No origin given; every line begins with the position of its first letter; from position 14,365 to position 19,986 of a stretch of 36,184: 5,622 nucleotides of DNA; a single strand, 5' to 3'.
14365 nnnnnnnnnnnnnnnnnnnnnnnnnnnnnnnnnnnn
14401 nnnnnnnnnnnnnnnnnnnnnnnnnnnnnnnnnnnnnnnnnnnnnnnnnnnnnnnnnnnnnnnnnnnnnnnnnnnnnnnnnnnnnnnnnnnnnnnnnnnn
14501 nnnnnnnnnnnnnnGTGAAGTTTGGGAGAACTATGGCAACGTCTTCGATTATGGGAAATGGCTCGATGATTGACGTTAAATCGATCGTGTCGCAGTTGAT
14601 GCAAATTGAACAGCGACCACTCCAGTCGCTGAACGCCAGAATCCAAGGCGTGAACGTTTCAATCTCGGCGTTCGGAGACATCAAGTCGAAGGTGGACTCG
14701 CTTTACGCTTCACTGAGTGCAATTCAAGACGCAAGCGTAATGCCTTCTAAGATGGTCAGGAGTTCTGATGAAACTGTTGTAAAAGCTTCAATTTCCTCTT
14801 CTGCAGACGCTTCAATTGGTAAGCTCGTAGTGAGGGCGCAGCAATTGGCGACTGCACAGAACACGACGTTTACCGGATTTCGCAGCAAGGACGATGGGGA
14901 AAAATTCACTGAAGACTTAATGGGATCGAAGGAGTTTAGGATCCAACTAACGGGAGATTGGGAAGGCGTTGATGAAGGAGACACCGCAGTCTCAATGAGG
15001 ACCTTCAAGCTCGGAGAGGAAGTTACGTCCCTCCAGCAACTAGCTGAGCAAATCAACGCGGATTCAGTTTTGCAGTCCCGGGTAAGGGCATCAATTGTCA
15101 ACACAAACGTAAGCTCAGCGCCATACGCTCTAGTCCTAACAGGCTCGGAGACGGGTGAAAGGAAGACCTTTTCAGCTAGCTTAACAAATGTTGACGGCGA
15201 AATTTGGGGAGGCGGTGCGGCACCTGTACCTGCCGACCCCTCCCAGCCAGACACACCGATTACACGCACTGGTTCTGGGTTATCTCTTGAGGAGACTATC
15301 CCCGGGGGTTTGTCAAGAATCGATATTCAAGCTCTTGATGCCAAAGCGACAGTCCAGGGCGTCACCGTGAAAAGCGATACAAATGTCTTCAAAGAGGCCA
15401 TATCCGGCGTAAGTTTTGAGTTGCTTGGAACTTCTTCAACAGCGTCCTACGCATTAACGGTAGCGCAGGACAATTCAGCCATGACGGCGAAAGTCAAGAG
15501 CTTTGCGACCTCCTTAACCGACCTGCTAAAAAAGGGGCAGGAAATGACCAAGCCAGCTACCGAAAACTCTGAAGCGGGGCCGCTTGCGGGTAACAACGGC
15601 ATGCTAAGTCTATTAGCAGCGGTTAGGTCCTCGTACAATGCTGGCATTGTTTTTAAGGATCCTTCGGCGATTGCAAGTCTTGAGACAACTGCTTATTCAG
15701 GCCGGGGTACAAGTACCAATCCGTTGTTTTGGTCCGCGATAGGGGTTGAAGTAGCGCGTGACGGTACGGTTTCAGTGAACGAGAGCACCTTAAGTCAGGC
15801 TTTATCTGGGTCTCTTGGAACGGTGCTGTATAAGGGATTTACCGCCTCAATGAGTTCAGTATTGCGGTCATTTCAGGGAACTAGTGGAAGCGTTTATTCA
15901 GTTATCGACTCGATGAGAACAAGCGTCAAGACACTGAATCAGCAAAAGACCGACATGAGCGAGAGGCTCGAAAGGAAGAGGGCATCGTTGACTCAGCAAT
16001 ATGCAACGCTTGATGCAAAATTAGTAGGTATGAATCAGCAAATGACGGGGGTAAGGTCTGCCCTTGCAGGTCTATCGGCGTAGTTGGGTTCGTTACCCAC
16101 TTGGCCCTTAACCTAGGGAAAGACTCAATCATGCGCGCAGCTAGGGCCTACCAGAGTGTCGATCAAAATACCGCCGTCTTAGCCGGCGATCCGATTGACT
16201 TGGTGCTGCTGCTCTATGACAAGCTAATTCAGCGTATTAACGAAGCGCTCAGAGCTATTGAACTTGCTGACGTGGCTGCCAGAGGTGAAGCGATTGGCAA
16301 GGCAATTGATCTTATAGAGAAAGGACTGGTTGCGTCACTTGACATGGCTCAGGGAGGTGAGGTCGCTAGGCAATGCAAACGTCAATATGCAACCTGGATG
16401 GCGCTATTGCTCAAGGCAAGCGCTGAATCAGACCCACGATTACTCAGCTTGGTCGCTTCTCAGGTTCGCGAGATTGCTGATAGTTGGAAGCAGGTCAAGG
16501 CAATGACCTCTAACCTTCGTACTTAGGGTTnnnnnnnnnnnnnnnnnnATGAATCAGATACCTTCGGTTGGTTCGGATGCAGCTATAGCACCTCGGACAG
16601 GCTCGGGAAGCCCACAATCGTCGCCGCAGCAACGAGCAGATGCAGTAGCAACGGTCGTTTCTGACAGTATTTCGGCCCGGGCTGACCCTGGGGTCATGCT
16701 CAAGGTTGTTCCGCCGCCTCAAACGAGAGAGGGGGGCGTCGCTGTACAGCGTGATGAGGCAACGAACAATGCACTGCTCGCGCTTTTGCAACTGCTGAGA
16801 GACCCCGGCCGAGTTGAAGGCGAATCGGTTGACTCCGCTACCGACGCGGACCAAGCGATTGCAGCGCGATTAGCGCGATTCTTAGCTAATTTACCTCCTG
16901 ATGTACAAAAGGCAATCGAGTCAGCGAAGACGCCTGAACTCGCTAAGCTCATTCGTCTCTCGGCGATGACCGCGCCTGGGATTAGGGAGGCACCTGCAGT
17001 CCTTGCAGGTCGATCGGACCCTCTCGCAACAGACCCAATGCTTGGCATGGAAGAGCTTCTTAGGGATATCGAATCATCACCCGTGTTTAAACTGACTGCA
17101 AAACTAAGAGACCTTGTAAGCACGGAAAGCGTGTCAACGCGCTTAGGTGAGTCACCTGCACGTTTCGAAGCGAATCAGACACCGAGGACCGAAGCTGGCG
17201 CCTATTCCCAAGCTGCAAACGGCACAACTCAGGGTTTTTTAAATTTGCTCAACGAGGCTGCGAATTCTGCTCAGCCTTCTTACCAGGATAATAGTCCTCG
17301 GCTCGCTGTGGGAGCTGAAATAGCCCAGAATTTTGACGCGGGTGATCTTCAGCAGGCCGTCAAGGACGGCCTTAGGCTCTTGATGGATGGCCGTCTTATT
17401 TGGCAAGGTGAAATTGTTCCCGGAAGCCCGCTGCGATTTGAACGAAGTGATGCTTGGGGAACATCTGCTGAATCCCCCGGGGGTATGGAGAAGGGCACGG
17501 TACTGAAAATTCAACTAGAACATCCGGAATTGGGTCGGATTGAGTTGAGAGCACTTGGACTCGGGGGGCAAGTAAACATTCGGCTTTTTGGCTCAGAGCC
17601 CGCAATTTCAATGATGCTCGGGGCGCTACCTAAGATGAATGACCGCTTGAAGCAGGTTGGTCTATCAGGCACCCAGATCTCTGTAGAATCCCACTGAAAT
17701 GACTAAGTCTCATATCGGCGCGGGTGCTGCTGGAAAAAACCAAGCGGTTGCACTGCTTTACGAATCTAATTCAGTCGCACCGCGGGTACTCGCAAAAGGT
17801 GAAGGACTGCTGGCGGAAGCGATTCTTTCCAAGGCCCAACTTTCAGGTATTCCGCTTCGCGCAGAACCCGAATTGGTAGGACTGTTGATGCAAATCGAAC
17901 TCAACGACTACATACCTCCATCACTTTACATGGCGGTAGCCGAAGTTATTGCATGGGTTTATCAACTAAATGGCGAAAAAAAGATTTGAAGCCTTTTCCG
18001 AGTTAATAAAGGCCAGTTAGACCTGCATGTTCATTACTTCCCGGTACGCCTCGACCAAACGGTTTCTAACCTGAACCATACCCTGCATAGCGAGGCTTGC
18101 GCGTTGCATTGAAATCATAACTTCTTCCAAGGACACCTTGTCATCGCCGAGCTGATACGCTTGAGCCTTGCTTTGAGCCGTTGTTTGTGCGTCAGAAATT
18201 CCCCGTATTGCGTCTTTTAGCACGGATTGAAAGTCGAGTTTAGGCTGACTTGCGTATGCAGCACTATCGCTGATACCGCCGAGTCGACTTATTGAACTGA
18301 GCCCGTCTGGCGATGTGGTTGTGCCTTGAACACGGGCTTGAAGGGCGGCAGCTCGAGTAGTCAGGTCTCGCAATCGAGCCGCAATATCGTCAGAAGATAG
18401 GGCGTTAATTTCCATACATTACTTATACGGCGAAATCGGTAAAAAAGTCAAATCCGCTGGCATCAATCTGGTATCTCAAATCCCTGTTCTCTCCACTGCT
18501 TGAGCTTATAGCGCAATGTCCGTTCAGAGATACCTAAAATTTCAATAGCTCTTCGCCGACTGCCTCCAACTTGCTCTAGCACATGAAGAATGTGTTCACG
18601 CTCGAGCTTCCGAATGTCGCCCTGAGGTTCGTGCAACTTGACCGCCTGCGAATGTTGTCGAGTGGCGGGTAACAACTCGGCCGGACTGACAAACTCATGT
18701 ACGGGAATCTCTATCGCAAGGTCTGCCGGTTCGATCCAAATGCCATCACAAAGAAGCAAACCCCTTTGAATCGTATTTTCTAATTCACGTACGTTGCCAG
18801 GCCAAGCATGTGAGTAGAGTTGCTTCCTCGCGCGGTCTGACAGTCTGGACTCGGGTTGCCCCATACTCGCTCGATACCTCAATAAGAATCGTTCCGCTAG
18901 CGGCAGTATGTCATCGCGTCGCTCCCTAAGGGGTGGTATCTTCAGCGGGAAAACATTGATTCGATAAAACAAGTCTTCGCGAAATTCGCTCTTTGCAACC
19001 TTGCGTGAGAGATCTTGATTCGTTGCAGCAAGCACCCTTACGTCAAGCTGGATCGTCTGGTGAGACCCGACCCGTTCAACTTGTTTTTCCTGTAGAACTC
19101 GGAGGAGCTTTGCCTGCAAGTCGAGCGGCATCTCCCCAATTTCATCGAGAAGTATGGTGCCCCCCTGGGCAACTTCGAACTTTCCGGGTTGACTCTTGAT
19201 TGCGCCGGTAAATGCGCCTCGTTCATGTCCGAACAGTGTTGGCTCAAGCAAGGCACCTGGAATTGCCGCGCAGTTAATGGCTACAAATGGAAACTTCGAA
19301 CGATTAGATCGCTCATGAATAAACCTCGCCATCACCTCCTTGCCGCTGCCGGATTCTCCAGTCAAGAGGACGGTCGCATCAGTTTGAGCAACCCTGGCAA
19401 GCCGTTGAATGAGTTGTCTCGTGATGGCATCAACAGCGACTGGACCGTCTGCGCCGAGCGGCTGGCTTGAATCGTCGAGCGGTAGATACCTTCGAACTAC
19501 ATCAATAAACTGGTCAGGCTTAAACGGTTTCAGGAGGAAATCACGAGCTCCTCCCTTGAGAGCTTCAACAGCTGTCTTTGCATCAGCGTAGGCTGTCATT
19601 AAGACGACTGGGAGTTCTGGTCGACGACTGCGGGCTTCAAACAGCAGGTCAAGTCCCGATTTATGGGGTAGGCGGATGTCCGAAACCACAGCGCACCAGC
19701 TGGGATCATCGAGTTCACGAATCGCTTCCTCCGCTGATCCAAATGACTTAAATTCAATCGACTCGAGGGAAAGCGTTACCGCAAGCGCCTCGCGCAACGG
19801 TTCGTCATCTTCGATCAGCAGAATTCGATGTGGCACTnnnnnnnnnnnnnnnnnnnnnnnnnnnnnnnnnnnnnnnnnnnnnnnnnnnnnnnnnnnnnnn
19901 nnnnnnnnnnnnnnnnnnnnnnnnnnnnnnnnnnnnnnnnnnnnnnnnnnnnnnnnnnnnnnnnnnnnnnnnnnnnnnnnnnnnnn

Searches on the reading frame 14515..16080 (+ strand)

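Call 20: search_protein_families(library=pfam, proteins=[window:14515-16080:+], max_evalue=0.001)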
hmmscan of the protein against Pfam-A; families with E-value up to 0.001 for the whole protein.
window:14515-16080:+ (522 aa): 2 families
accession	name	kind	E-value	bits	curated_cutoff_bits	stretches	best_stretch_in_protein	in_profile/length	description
PF07195.17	FliD_C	-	1.1e-24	87.6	25.4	1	273-507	1-235/236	Flagellar hook-associated protein 2 C-terminus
PF02465.23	FliD_N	-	3.4e-17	63.3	24.8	1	17-115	1-97/97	Flagellar hook-associated protein 2 N-terminus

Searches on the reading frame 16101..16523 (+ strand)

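Call 20: search_protein_families(library=pfam, proteins=[window:16101-16523:+], max_evalue=0.001)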
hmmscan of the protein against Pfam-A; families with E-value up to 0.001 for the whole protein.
window:16101-16523:+ (141 aa): 1 family
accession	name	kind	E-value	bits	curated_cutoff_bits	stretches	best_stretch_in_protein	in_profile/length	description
PF02561.19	FliS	-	3.2e-24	85.9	26.7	1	16-132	3-114/115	Flagellar protein FliS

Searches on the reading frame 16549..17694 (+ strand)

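Call 20: search_protein_families(library=pfam, proteins=[window:16549-17694:+], max_evalue=0.001)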
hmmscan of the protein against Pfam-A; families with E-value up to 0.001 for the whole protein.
window:16549-17694:+ (382 aa): 1 family
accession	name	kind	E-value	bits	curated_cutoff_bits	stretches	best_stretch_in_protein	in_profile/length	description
PF02120.21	Flg_hook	-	1.5e-06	28.3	29.8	1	317-381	13-78/85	Flagellar hook-length control protein FliK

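Call 46: search_protein_families(library=ncbifam, proteins=[window:16549-17694:+], max_evalue=0.01)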
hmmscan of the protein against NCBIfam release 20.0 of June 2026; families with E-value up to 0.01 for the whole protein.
window:16549-17694:+ (382 aa): 0 families

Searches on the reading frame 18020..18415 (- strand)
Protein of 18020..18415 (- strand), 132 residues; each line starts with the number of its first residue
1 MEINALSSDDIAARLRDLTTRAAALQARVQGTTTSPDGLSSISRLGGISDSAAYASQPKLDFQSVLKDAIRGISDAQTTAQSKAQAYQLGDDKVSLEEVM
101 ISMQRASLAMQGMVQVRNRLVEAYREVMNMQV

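Call 20: search_protein_families(library=pfam, proteins=[window:18020-18415:-], max_evalue=0.001)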
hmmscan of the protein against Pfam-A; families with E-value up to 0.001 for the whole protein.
window:18020-18415:- (132 aa): 1 family
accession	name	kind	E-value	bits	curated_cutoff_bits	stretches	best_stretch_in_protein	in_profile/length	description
PF02049.23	FliE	-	6.9e-28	97.1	22.4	1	54-132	12-89/89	Flagellar hook-basal body complex protein FliE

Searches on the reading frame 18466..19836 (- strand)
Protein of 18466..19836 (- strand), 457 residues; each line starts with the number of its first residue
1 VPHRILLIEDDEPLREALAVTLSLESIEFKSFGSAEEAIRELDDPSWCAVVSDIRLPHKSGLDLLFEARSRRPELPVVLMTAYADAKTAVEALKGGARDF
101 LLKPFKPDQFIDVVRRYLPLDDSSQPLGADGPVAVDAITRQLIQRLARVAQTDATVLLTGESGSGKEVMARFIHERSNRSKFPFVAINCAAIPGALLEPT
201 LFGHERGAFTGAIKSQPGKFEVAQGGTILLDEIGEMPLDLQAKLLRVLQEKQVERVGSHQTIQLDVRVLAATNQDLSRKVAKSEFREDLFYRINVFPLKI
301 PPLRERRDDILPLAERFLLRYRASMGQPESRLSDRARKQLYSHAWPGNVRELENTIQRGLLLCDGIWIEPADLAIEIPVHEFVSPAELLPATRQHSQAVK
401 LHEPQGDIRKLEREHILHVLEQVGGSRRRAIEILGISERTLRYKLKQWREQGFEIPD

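Call 20: search_protein_families(library=pfam, proteins=[window:18466-19836:-], max_evalue=0.001)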
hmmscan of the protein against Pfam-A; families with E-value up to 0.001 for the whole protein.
window:18466-19836:- (457 aa): 12 families
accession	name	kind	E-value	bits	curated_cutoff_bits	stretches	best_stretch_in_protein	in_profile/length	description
PF00158.32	Sigma54_activat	-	1.8e-69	233.1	20.2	1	138-298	7-167/168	Sigma-54 interaction domain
PF00072.30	Response_reg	-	3.1e-22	79.3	30.2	1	5-114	1-110/111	Response regulator receiver domain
PF25601.1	AAA_lid_14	-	5e-21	74.8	27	1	304-377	1-74/87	AAA+ ATPase lid domain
PF14532.12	Sigma54_activ_2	-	8e-21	75.2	25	1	140-303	8-138/138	Sigma-54 interaction domain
PF02954.25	HTH_8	-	8.2e-11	41.9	22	1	408-448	2-42/42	Bacterial regulatory protein, Fis family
PF07728.20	AAA_5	-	7.2e-07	29.7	22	1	156-283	2-133/139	AAA domain (dynein-related subfamily)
PF13191.12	AAA_16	-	6.8e-05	23.9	32.6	1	139-250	9-122/167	AAA ATPase domain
PF13518.12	HTH_28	-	0.00028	21.3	25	1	418-454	8-42/52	Helix-turn-helix domain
PF00004.35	AAA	-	0.00036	21.4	21.2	1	156-283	1-117/131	ATPase family associated with various cellular activities (AAA)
PF13384.12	HTH_23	-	0.00038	20.6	24.6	1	408-454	2-47/50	Homeodomain-like domain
PF01078.27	Mg_chelatase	-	0.00045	20.1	20.3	0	211-274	93-158/207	Magnesium chelatase, subunit ChlI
PF00493.29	MCM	-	0.00048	19.8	23.3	1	150-279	54-178/224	MCM P-loop domain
